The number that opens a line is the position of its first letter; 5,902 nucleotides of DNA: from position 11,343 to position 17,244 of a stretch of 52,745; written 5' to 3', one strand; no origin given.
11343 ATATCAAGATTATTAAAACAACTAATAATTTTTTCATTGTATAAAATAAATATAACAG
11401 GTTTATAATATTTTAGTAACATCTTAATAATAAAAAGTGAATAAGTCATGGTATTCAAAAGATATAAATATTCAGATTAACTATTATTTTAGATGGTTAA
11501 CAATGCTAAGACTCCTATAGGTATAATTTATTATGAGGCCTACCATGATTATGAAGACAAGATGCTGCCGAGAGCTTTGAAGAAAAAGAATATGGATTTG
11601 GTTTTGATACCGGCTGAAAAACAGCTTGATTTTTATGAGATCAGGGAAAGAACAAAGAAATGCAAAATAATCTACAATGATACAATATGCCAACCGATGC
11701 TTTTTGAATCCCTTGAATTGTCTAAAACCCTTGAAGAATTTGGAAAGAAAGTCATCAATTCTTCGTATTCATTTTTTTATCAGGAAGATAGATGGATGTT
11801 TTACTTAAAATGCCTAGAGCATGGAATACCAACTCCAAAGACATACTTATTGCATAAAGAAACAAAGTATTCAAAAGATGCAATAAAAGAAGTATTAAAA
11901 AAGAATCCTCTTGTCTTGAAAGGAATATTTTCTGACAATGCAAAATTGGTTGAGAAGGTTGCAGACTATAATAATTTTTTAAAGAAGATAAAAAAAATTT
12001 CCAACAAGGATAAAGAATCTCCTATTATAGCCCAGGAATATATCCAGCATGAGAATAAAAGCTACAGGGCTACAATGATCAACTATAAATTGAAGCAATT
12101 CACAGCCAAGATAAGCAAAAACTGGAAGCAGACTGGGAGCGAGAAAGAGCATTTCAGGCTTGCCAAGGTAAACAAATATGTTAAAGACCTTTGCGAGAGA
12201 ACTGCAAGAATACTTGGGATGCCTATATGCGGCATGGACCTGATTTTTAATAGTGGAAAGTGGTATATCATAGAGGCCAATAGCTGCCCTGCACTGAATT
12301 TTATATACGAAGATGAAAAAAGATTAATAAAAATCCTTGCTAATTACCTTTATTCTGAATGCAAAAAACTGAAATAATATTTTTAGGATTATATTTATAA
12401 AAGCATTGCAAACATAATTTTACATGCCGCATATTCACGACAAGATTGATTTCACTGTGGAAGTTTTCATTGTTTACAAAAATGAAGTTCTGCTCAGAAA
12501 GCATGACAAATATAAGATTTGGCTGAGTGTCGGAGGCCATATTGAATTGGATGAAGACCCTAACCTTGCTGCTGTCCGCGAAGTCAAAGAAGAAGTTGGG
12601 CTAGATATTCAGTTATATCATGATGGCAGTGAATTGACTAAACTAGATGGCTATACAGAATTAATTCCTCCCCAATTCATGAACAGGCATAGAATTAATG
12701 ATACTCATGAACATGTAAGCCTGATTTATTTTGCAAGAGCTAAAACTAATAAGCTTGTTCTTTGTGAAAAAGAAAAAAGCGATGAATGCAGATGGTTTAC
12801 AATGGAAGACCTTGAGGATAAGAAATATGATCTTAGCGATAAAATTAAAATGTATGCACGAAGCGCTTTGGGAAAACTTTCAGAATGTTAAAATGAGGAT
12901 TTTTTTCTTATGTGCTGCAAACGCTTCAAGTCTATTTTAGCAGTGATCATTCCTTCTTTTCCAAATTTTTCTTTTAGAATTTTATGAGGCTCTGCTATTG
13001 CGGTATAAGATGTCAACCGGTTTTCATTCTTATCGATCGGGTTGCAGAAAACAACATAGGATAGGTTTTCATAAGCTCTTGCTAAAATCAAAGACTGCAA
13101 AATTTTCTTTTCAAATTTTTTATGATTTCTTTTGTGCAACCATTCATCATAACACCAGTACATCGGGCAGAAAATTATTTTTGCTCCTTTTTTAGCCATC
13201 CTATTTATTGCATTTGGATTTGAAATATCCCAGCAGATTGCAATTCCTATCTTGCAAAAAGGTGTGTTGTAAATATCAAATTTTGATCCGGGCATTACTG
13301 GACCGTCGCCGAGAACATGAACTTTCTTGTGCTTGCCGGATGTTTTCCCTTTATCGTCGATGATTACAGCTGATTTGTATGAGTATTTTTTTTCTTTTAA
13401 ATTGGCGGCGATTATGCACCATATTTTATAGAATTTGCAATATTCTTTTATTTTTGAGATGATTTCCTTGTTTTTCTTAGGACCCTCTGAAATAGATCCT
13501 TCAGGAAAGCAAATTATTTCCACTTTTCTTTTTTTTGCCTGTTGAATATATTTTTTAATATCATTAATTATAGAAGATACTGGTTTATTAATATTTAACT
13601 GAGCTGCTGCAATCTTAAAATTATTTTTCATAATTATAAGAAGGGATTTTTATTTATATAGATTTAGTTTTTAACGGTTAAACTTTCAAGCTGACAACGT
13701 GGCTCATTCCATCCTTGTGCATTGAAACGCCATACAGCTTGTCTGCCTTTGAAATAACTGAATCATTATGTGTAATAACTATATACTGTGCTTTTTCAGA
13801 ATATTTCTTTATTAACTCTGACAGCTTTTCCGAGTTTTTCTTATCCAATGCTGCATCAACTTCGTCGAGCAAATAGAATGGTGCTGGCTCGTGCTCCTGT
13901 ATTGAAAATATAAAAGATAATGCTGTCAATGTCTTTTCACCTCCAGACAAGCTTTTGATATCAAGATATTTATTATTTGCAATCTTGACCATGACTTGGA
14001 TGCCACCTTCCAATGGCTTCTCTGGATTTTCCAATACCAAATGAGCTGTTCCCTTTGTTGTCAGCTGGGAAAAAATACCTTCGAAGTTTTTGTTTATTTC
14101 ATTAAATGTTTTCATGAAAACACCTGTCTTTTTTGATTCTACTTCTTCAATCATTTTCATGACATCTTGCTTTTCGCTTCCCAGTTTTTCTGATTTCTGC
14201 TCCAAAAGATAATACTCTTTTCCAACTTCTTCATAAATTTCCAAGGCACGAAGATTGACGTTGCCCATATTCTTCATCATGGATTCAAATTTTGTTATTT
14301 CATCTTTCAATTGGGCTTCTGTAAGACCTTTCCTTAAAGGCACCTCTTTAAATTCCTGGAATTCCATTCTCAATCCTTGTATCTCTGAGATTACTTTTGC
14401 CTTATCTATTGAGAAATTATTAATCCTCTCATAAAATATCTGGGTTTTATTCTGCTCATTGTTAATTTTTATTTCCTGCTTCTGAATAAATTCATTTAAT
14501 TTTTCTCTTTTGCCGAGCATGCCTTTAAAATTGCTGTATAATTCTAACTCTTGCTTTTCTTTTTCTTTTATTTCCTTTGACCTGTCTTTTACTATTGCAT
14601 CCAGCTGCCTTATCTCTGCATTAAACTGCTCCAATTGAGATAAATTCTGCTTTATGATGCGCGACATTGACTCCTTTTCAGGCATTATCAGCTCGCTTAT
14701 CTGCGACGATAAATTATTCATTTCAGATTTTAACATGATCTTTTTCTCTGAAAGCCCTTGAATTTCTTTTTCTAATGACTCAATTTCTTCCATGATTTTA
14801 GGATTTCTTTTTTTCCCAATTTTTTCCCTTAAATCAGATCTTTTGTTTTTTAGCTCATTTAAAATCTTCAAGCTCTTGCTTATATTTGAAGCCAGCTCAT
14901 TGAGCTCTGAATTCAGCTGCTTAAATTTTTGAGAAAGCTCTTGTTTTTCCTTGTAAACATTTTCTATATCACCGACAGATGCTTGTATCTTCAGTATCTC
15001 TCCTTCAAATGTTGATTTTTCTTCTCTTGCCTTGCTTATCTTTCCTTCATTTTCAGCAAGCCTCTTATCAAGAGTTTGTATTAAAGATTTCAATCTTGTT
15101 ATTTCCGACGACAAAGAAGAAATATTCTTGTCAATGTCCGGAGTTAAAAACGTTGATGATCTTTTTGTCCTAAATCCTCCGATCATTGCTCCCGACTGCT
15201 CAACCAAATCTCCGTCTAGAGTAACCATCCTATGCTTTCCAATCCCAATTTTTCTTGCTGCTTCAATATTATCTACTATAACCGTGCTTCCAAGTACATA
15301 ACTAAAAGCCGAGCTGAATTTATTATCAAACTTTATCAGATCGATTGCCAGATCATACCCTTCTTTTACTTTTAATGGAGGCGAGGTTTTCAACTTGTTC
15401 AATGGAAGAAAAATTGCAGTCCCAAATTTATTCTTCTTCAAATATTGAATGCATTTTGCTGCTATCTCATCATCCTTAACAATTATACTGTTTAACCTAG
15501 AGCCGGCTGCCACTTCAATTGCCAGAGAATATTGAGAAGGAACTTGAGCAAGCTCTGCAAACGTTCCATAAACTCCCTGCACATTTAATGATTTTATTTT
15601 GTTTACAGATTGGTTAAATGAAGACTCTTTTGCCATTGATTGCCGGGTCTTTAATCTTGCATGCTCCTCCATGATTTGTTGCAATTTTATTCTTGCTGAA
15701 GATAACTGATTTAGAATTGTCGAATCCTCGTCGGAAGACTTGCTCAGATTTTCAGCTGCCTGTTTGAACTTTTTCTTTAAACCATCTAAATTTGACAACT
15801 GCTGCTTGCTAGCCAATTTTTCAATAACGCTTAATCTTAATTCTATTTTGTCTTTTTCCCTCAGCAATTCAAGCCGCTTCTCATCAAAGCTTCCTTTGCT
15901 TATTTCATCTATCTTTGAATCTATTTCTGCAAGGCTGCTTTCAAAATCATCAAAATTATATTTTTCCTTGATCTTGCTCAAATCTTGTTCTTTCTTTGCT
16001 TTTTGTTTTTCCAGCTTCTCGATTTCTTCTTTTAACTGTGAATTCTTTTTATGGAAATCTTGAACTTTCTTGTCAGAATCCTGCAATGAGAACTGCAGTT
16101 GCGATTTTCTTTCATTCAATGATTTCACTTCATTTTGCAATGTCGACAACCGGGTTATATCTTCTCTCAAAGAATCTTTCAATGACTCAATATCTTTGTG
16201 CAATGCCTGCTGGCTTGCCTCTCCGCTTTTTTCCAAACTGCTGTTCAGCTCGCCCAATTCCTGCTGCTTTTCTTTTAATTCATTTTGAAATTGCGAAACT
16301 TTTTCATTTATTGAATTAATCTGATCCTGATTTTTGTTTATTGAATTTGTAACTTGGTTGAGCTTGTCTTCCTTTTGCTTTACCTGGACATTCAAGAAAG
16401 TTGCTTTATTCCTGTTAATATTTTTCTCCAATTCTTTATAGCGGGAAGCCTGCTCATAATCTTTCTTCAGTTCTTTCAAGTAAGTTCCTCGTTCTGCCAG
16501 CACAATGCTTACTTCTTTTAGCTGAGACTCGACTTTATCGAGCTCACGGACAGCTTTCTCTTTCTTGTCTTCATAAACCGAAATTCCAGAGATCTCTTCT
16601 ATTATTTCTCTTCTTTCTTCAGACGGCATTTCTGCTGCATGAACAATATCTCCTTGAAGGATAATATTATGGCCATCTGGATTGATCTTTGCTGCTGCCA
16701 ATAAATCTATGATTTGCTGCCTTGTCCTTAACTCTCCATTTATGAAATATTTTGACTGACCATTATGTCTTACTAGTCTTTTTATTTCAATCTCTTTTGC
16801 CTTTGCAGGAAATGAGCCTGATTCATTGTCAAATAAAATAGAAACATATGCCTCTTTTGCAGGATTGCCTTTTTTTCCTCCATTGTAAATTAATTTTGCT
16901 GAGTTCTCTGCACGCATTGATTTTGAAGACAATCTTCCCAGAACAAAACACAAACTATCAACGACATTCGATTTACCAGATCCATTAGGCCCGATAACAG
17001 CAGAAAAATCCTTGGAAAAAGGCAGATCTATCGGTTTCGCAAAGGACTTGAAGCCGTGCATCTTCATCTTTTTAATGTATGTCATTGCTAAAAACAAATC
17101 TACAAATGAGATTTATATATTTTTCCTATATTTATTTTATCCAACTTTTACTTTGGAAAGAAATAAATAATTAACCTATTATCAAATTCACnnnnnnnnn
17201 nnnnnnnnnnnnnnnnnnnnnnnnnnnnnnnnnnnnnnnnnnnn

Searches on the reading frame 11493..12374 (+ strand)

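Call 12: search_protein_families(library=pfam, proteins=[window:11493-12374:+], max_evalue=0.00001)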
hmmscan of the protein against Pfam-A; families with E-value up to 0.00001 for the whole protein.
window:11493-12374:+ (294 aa): 2 families
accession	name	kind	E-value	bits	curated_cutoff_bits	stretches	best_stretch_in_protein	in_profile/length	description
PF08443.16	RimK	-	5.3e-10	39.6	21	1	108-274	12-175/188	RimK-like ATP-grasp domain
PF02655.19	ATP-grasp_3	-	1.7e-06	28.7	23.2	1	98-264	2-155/160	ATP-grasp domain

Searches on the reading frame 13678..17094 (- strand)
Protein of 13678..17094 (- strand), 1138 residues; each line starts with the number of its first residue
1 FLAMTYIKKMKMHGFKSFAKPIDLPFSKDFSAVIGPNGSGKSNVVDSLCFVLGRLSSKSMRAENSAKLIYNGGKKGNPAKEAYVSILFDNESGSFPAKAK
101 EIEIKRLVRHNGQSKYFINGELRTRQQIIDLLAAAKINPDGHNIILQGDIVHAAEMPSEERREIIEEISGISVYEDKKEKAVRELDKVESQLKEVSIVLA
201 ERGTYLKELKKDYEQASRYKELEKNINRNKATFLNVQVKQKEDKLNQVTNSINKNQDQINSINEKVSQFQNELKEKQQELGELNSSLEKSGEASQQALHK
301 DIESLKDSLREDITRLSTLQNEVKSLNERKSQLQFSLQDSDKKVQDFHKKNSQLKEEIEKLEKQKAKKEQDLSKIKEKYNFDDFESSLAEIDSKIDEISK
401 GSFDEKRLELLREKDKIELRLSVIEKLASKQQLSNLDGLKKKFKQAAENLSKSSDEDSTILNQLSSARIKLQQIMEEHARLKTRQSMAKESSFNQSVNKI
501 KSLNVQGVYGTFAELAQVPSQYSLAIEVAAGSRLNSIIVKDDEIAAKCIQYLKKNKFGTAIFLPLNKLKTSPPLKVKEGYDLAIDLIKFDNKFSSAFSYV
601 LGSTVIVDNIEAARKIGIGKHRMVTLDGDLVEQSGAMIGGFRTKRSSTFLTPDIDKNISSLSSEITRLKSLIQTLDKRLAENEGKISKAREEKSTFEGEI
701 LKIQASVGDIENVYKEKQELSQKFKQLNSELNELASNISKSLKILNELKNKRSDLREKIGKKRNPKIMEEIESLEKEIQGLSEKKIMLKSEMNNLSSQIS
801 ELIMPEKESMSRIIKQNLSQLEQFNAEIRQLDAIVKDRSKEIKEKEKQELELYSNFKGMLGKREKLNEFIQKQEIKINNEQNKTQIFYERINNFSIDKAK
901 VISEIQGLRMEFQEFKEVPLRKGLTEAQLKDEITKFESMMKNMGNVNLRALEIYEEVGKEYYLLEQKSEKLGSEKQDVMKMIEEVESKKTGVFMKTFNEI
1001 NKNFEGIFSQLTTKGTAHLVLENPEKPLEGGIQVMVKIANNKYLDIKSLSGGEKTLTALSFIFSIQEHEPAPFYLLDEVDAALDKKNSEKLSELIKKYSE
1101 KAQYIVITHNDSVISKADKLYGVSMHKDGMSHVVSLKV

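Call 12: search_protein_families(library=pfam, proteins=[window:13678-17094:-], max_evalue=0.00001)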
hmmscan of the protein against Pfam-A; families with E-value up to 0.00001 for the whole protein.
window:13678-17094:- (1138 aa): 4 families
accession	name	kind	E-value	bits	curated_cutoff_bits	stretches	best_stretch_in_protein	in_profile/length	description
PF02463.25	SMC_N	-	6.1e-54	183.2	40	1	6-1131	1-219/220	RecF/RecN/SMC N terminal domain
PF06470.18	SMC_hinge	-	1.2e-32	113.2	22.5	1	506-616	2-115/116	SMC proteins Flexible Hinge Domain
PF13304.12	AAA_21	-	1e-09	39.3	27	1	1013-1114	220-303/304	AAA domain, putative AbiEii toxin, Type IV TA system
PF13476.12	AAA_23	-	1.2e-09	39.5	27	1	9-259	1-200/201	AAA domain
